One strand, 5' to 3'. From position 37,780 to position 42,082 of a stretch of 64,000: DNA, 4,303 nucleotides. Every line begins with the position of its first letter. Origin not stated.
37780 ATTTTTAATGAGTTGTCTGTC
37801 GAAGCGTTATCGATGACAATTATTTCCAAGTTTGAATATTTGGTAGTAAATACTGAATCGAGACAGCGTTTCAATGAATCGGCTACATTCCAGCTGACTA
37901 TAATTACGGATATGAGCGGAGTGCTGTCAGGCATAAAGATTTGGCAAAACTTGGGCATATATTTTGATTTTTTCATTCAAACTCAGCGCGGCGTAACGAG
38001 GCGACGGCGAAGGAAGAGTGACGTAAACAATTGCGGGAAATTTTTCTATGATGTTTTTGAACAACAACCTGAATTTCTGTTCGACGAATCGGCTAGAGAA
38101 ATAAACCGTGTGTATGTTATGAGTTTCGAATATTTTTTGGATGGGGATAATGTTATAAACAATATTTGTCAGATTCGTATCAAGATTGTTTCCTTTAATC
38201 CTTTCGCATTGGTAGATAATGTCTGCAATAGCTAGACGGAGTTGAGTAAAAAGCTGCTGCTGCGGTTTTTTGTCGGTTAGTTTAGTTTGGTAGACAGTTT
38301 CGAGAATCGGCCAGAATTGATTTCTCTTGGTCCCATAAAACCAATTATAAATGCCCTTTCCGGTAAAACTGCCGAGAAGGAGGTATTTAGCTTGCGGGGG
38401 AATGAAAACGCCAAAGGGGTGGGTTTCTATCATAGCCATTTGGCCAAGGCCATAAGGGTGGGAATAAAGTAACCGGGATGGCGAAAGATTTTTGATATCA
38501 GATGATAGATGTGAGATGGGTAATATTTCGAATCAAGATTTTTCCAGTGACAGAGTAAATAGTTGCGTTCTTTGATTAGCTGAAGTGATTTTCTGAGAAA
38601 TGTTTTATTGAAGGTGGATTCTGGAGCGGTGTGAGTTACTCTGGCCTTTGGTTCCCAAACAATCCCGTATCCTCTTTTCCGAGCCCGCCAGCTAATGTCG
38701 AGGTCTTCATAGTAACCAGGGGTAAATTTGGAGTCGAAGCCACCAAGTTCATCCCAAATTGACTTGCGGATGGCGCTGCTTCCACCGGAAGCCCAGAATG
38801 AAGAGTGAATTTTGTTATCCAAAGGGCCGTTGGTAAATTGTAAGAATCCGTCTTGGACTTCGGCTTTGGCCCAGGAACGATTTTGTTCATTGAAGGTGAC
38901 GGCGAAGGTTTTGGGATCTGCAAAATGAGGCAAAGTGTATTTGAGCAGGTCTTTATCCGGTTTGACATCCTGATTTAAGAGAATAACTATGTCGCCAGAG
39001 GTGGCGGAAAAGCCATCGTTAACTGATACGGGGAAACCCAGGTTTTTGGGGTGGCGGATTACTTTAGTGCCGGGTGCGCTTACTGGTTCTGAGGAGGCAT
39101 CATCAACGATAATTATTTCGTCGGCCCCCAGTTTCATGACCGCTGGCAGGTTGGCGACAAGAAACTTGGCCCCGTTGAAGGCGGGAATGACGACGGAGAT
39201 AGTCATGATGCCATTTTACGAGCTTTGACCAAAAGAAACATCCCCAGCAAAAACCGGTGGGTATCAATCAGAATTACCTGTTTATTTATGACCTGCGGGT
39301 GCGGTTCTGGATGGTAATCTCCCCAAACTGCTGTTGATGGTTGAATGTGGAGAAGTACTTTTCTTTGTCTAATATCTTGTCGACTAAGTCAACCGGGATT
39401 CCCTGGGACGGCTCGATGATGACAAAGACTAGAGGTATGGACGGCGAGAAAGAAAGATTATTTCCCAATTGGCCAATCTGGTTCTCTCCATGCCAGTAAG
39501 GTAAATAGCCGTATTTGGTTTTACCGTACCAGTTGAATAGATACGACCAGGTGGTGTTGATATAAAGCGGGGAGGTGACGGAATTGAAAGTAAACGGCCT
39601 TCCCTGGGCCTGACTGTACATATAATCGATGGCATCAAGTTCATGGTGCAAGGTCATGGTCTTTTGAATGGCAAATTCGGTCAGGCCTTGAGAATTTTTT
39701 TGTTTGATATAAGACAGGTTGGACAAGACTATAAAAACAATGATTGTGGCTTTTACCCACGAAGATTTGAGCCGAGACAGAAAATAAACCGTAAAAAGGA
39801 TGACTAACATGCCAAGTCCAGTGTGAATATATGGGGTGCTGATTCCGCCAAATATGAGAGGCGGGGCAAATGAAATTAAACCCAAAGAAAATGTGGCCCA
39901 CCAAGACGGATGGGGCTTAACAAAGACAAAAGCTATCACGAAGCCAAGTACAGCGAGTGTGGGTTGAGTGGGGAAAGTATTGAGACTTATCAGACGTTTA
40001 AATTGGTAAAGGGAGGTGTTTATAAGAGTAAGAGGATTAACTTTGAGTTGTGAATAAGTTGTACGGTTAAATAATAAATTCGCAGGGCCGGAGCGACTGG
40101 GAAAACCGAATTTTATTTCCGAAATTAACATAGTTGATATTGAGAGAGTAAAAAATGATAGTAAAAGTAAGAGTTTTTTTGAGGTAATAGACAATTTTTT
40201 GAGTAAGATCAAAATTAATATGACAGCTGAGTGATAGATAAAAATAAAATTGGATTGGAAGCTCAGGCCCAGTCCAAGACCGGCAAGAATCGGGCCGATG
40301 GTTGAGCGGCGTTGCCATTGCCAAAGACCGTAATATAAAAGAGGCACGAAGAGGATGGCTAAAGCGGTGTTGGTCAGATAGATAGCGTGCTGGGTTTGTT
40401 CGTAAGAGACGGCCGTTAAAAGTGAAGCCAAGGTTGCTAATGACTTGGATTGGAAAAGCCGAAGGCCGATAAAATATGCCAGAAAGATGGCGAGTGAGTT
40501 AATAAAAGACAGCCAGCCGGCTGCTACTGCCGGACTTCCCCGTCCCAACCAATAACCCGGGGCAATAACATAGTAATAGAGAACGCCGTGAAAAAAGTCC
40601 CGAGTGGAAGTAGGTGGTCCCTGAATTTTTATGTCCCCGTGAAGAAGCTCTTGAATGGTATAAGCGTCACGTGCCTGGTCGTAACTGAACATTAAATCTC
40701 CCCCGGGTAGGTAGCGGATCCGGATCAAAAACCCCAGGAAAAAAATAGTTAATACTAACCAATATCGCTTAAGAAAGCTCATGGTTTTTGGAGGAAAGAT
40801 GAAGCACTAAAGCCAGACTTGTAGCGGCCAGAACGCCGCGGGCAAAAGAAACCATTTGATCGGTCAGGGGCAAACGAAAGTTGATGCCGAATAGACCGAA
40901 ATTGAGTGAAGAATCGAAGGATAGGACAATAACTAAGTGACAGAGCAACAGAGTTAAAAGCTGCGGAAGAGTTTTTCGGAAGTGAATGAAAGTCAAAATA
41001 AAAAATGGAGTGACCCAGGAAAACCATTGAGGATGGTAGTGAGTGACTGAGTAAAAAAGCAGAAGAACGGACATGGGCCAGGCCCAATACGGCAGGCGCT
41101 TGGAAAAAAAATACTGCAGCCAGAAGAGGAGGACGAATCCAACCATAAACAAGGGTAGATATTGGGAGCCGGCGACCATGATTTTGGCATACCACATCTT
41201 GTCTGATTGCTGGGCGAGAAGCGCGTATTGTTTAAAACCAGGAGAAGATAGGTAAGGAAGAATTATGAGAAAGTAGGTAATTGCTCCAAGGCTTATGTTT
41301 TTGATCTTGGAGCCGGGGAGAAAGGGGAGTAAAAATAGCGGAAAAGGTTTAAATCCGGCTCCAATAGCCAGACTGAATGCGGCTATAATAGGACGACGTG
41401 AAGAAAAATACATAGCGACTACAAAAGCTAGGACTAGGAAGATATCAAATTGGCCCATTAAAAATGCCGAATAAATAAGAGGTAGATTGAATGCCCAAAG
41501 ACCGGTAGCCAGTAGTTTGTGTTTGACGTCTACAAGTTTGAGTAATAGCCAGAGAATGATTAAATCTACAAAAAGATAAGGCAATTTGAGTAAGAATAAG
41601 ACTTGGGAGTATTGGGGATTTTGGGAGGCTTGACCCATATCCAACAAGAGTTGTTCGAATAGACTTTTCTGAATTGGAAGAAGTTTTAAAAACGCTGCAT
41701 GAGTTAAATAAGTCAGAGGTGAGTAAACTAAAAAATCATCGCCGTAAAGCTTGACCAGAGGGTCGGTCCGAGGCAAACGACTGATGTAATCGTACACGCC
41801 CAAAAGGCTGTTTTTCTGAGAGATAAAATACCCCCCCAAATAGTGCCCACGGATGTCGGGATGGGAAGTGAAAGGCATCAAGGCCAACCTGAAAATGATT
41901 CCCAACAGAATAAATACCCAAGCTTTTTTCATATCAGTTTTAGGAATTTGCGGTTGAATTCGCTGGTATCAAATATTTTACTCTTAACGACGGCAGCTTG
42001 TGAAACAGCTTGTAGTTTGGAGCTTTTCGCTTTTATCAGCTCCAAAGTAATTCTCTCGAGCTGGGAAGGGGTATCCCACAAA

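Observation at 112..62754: ~60-kb near-unidirectional glycan-assembly super-locus with pervasive start/stop overlaps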

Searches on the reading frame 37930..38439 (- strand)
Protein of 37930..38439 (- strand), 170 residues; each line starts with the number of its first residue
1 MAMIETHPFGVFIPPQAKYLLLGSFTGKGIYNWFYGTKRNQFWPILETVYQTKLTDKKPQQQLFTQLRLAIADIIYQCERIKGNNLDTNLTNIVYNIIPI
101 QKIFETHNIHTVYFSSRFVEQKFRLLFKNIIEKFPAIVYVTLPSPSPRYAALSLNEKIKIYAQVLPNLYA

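Call 7: search_protein_families(library=pfam, proteins=[window:37930-38439:-])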
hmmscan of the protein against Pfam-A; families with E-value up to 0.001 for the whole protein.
window:37930-38439:- (170 aa): 0 families

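Call 26: search_protein_families(library=ncbifam, max_evalue=0.01, proteins=[window:37930-38433:-])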
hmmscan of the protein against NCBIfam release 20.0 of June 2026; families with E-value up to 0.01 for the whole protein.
window:37930-38433:- (168 aa): 1 family
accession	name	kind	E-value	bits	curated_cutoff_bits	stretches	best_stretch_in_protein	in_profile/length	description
TIGR04274.1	hypoxanDNAglyco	equivalog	4.2e-17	62.7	80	1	11-158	6-149/150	DNA-deoxyinosine glycosylase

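Call 91: search_protein_families(library=pfam, max_evalue=1, proteins=[window:37930-38433:-])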
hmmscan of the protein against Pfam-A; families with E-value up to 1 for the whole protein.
window:37930-38433:- (168 aa): 0 families

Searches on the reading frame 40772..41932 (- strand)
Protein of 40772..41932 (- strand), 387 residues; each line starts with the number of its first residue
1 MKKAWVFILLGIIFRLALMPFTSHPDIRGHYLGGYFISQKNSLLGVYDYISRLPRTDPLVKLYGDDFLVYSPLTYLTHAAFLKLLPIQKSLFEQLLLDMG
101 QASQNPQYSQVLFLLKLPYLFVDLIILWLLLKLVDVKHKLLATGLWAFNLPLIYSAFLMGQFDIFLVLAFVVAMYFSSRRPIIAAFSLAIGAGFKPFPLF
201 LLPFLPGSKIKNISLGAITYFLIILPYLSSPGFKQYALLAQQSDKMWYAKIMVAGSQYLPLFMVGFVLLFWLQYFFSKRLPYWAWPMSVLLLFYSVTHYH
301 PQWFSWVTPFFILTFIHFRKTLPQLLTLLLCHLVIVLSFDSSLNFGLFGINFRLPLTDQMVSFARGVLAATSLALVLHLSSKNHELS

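Call 7: search_protein_families(library=pfam, proteins=[window:40772-41932:-])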
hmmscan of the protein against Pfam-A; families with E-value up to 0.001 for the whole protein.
window:40772-41932:- (387 aa): 0 families

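Call 25: search_protein_families(library=pfam, max_evalue=5, proteins=[window:40772-41932:-])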
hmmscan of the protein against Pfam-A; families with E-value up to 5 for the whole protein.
window:40772-41932:- (387 aa): 0 families

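Call 26: search_protein_families(library=ncbifam, max_evalue=0.01, proteins=[window:40772-41932:-])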
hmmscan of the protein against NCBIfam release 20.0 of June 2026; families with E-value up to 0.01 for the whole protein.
window:40772-41932:- (387 aa): 0 families

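Call 37: find_homologous_proteins(query=window:40772-41932:-)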
Query window:40772-41932:- (387 aa): 190 proteins with E <= 0.001 among 8000 candidates; the best 120 are listed.
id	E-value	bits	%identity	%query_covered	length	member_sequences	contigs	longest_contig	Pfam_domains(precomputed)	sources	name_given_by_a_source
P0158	2.7e-189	647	77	99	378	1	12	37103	-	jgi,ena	-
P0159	1.7e-188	645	77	99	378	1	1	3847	-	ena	-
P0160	1.4e-187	642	77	99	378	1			-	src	-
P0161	2.0e-187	641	77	99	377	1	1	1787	-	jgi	-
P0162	3.6e-187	640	77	95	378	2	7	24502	-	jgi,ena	-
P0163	7.6e-181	620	100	75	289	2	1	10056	-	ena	-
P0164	2.5e-162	559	66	97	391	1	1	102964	-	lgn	-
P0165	6.2e-143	495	60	99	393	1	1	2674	PF09594.17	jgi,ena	-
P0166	7.8e-142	491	61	97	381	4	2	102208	-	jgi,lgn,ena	-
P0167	9.1e-141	488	60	99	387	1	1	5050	-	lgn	-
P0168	8.4e-140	485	60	97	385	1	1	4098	PF09594.17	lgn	-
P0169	5.9e-139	482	60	94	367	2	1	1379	PF09594.17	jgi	jgi:hypothetical protein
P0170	2.7e-138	480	62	98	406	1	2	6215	PF09594.17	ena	-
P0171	1.1e-134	468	58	98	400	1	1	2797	PF09594.17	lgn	-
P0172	2.3e-133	463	60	94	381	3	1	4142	PF09594.17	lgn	-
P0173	8.7e-133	461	57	99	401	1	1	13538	PF09594.17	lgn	-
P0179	1.1e-129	451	56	95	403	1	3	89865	PF09594.17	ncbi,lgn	-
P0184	2.1e-125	437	54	95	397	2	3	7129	PF09594.17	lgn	-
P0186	1.0e-124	435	56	96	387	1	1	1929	PF09594.17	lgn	-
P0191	1.5e-115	405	56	93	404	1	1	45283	PF09594.17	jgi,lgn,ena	-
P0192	1.9e-115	404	52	95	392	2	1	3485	PF09594.17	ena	-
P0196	1.0e-111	392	50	99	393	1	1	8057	PF09594.17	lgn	-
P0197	1.1e-111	392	50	99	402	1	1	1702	PF09594.17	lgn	-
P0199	2.8e-111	391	52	99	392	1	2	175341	PF09594.17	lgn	-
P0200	2.8e-111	391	53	93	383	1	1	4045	PF09594.17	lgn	-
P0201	7.5e-111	389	53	89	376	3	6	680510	PF09594.17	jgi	jgi:hypothetical protein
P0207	7.6e-107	376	49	99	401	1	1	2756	PF09594.17,PF06728.20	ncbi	-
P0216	4.8e-103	364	52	91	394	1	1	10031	PF09594.17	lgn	-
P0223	9.5e-101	356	48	99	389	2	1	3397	PF09594.17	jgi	jgi:hypothetical protein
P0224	2.3e-100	355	50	91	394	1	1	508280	PF09594.17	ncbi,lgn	-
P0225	6.5e-100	353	49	96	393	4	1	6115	PF09594.17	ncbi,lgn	-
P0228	2.4e-99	351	46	99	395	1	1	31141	PF09594.17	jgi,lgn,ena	-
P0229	3.6e-99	351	46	94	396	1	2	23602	PF09594.17,PF06728.20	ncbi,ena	ncbi:MAG: glycosyltransferase 87 family protein [Patescibacteria group bacterium]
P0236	1.2e-96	342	49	97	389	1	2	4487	PF09594.17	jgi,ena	-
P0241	4.1e-96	341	48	93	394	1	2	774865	PF09594.17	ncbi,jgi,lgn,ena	-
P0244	8.7e-96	340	47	98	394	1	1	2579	PF09594.17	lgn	-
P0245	2.0e-95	338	46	95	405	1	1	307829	PF09594.17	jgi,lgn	-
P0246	2.2e-95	338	46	94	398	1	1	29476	PF09594.17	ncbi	-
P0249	8.6e-95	336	47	98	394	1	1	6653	PF09594.17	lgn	-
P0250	1.9e-94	335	47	92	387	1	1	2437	PF06728.20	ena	-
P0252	3.1e-94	335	46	98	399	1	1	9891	PF09594.17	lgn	-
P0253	2.0e-93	332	48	96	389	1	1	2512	PF09594.17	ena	-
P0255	3.9e-93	331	49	97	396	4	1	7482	PF09594.17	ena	-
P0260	3.1e-91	325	47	100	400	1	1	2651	PF09594.17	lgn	-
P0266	3.4e-89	318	45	96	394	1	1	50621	PF09594.17,PF26314.1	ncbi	-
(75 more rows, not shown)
